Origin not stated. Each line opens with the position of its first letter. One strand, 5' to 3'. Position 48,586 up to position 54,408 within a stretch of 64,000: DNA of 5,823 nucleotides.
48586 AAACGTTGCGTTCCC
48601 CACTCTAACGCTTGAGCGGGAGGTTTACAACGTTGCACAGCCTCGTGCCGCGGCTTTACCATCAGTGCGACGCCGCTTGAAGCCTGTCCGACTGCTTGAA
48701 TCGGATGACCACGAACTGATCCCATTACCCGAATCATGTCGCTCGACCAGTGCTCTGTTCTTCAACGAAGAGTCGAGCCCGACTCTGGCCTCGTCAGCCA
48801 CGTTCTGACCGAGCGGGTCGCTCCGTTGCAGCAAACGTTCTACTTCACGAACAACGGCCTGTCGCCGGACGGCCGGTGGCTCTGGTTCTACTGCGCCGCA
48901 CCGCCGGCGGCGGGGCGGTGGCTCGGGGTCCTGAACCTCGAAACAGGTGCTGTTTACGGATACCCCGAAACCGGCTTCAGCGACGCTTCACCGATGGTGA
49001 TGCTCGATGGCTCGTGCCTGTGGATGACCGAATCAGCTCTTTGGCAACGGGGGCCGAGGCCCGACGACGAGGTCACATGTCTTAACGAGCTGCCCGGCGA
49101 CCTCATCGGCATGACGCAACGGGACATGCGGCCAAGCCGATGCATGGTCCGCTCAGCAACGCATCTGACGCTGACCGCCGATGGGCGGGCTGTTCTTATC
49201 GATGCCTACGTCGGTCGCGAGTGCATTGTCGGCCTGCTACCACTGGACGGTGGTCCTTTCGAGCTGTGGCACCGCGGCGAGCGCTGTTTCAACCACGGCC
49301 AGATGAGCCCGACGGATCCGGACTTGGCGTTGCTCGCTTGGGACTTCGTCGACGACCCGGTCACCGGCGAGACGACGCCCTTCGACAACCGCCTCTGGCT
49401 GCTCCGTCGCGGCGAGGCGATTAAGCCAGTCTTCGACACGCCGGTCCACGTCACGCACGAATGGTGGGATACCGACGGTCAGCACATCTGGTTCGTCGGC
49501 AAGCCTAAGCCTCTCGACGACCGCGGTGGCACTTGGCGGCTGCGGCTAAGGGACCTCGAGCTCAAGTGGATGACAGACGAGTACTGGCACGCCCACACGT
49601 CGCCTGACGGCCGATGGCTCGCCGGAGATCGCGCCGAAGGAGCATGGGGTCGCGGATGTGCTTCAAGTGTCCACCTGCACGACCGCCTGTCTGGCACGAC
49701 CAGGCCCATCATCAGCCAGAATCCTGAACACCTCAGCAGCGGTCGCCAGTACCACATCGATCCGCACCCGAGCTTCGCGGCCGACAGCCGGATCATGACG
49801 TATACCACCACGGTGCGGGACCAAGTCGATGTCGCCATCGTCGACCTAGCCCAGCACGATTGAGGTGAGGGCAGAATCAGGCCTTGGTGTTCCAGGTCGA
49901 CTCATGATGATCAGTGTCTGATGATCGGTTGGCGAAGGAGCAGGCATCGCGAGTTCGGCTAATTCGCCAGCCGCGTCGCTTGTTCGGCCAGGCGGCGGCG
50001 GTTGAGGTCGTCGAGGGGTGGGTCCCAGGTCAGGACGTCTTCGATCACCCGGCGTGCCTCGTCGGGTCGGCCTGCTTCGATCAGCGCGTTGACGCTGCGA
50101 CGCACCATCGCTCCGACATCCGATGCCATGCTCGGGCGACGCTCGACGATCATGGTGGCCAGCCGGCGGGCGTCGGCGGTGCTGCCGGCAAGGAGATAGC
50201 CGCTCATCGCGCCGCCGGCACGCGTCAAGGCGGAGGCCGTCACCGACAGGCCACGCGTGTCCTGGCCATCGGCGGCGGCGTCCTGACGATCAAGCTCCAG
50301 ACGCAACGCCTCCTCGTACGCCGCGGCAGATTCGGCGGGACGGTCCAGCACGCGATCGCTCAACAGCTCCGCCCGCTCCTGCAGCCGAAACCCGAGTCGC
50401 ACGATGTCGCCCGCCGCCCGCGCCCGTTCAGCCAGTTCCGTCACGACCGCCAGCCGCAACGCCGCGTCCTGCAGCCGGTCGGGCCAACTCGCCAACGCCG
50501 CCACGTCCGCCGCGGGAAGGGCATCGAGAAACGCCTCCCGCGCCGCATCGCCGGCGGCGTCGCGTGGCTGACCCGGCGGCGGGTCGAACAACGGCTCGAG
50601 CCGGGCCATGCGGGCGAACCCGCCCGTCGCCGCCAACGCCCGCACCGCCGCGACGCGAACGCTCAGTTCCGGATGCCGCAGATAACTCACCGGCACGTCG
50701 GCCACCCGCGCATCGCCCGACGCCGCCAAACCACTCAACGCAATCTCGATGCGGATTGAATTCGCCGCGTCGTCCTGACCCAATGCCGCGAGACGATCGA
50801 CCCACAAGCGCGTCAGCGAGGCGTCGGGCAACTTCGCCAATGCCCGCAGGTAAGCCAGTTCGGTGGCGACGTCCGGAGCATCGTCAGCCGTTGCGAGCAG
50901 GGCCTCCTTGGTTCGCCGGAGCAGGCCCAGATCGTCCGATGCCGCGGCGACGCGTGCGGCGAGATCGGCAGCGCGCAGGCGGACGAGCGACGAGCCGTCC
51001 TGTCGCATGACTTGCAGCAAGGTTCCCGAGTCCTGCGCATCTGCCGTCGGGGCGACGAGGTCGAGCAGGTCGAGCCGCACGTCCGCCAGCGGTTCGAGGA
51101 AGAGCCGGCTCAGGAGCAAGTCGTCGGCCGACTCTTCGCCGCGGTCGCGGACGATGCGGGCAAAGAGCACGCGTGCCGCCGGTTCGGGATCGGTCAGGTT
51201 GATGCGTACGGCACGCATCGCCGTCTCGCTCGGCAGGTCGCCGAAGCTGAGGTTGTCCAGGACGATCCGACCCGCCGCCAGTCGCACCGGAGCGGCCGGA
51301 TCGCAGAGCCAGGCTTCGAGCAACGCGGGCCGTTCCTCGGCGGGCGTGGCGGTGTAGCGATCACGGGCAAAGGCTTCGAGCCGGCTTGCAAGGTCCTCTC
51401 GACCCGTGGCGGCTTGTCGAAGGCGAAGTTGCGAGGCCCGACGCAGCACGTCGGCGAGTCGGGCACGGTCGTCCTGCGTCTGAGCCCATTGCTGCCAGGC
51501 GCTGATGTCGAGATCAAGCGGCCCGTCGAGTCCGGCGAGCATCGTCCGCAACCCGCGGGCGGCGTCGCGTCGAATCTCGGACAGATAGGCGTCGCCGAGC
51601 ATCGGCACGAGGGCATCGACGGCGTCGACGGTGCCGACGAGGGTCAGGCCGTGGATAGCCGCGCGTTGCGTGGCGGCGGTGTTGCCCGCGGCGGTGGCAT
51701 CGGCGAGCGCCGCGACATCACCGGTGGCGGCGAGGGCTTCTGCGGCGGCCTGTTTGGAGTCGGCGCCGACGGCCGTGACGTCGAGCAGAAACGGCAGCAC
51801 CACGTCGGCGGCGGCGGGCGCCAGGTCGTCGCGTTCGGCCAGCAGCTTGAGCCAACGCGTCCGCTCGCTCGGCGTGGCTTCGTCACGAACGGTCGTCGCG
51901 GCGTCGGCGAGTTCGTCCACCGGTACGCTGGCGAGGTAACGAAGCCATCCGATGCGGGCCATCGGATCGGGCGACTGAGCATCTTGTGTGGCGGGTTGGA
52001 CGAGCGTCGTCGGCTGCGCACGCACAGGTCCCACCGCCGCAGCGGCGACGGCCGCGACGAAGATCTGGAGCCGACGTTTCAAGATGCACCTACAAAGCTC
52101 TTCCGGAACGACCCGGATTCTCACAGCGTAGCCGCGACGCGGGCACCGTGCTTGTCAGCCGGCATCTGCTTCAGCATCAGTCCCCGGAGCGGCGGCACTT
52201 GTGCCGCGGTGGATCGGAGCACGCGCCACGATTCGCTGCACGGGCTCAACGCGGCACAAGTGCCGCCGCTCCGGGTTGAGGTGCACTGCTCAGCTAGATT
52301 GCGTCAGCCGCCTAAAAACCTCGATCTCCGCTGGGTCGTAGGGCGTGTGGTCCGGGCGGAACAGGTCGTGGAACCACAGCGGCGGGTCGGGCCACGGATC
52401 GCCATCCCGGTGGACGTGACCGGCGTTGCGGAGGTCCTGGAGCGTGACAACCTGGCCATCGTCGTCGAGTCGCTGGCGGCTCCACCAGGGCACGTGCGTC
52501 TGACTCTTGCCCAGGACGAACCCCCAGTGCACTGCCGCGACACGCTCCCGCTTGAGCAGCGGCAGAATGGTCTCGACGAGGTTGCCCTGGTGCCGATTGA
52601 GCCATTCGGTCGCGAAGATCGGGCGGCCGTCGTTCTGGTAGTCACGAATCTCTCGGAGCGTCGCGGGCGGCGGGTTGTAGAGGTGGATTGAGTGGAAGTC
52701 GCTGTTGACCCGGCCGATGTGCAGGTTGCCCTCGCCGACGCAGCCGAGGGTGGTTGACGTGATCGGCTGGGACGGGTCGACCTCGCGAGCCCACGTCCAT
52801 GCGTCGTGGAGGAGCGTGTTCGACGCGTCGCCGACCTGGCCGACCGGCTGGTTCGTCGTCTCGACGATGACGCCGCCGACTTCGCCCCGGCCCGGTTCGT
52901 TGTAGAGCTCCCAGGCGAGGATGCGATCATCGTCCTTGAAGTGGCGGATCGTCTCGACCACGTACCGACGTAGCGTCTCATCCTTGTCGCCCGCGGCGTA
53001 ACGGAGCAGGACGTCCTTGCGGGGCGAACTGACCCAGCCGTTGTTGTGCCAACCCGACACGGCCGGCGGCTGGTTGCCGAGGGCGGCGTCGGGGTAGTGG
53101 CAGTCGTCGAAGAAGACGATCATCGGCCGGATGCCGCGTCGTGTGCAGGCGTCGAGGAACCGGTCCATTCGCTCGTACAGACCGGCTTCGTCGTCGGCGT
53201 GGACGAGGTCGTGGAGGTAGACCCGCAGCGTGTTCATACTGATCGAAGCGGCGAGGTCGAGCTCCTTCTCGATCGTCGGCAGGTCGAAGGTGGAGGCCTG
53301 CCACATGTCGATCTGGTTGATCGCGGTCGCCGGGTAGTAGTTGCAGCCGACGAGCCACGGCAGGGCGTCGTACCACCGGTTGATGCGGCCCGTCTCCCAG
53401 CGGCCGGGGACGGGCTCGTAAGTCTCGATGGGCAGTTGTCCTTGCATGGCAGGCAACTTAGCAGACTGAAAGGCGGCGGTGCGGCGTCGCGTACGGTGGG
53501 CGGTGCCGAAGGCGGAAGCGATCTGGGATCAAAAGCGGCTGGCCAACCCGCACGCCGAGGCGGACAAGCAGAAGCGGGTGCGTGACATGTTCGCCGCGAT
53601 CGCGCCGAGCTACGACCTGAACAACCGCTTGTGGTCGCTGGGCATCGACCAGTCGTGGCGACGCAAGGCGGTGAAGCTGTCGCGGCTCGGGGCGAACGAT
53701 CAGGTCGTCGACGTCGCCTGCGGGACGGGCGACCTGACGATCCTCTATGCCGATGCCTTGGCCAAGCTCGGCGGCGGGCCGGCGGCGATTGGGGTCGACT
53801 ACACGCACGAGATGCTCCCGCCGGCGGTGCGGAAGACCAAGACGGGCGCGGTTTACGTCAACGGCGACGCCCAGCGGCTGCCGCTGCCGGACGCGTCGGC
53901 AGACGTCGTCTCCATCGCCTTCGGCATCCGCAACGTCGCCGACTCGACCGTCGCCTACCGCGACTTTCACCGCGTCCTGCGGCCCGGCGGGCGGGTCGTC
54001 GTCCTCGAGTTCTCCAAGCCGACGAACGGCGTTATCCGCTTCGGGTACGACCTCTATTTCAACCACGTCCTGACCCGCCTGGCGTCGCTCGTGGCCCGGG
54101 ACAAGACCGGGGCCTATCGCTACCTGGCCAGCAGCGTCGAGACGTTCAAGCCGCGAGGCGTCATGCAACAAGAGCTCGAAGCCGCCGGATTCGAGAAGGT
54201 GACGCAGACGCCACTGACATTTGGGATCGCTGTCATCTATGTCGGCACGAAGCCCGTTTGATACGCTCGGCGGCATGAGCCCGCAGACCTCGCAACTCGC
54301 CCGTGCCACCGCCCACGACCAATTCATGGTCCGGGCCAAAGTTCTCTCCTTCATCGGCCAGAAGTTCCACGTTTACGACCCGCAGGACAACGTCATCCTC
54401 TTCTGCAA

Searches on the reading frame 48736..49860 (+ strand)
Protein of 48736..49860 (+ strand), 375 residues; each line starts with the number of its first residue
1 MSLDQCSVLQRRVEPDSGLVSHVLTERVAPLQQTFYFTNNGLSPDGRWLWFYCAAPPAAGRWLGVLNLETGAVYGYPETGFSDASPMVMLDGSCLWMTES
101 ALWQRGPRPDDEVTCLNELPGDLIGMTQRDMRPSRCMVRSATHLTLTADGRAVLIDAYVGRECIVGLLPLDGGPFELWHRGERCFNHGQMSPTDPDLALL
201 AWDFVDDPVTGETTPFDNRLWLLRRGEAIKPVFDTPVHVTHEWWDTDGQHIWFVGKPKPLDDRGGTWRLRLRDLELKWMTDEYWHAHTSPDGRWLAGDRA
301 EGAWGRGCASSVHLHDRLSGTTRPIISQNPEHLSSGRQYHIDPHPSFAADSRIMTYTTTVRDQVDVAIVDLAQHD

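Call 7: search_protein_families(library=pfam, proteins=[window:48736-49860:+], max_evalue=0.01)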
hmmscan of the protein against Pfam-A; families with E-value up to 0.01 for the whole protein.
window:48736-49860:+ (375 aa): 1 family
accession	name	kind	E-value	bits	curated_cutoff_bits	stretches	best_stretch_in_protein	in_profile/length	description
PF07676.18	PD40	-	0.0054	17.1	20.9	0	42-51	16-25/38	WD40-like Beta Propeller Repeat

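Call 71: search_protein_families(library=ncbifam, proteins=[window:48736-49860:+], max_evalue=0.001)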
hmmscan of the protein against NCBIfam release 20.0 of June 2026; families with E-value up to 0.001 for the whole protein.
window:48736-49860:+ (375 aa): 0 families

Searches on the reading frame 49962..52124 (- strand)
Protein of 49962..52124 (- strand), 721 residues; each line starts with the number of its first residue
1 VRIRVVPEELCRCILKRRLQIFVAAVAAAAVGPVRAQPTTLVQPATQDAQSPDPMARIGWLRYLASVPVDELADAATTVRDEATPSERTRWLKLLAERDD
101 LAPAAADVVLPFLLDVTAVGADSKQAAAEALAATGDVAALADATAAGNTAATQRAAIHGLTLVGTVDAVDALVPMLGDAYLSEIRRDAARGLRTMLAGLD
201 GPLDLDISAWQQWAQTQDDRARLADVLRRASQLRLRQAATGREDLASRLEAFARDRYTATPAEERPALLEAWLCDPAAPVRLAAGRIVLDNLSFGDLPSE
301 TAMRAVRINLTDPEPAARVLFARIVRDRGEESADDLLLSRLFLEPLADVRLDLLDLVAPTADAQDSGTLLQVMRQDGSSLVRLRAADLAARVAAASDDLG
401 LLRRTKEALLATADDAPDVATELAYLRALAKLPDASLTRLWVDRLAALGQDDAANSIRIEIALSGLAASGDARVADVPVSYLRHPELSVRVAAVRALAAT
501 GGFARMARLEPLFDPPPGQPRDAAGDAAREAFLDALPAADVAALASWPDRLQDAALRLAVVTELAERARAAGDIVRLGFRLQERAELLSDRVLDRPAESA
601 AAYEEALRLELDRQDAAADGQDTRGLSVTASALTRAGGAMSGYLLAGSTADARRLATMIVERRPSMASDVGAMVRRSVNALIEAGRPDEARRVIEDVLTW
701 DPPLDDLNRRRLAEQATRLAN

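Call 8: search_protein_families(library=pfam, proteins=[window:49962-52124:-], max_evalue=0.01)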
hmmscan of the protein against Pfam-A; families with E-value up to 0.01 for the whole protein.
window:49962-52124:- (721 aa): 2 families
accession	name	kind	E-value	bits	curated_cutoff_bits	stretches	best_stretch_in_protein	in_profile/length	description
PF13646.12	HEAT_2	-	3.7e-05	24.3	27.7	2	451-527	10-86/88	HEAT repeats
PF07719.23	TPR_2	-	0.0087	16.6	27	0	679-702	9-32/34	Tetratricopeptide repeat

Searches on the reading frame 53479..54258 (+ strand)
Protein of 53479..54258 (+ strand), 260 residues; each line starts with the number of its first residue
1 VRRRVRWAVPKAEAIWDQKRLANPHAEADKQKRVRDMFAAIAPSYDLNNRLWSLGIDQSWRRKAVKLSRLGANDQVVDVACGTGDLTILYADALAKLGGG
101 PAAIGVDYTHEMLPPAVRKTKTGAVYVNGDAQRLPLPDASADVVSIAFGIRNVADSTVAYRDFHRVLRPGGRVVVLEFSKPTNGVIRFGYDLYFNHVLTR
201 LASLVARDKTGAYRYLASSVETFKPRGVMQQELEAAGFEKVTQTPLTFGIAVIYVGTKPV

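Call 8: search_protein_families(library=pfam, proteins=[window:53479-54258:+], max_evalue=0.01)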
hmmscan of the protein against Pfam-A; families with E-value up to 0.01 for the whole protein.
window:53479-54258:+ (260 aa): 7 families
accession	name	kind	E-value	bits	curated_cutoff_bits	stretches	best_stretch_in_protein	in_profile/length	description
PF01209.24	Ubie_methyltran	-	2.9e-55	187.6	20.1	1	30-258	5-233/233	ubiE/COQ5 methyltransferase family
PF08241.18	Methyltransf_11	-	2.9e-16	60.3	21.2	1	77-175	1-95/95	Methyltransferase domain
PF13649.12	Methyltransf_25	-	6.8e-15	56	27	1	76-171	1-97/97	Methyltransferase domain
PF13847.12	Methyltransf_31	-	7.9e-12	45.5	27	1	72-179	3-113/145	Methyltransferase domain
PF13489.12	Methyltransf_23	-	3.3e-08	33.9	27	1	64-242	13-163/164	Methyltransferase domain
PF08242.18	Methyltransf_12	-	1.2e-07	32.8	30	1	77-173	1-98/98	Methyltransferase domain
PF05148.21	Methyltransf_8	-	0.0011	19.3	27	1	125-179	107-160/219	Hypothetical methyltransferase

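Call 18: list_cluster_members(proteins=[P0001, P0002, window:53479-54258:+])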
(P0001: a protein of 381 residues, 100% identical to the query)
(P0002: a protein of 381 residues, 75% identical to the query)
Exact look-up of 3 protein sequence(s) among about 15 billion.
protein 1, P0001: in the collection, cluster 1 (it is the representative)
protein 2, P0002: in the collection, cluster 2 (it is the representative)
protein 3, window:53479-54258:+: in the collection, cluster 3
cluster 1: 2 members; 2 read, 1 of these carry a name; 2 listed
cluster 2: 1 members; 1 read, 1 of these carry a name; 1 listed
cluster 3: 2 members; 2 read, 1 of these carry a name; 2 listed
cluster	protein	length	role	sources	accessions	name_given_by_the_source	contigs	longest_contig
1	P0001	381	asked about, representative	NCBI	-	-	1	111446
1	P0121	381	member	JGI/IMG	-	LacI family transcriptional regulator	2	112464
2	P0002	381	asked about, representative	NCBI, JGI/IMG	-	LacI family transcriptional regulator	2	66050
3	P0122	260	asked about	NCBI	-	-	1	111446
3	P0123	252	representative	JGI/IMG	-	demethylmenaquinone methyltransferase/2-methoxy-6-polyprenyl-1,4-benzoquinol methylase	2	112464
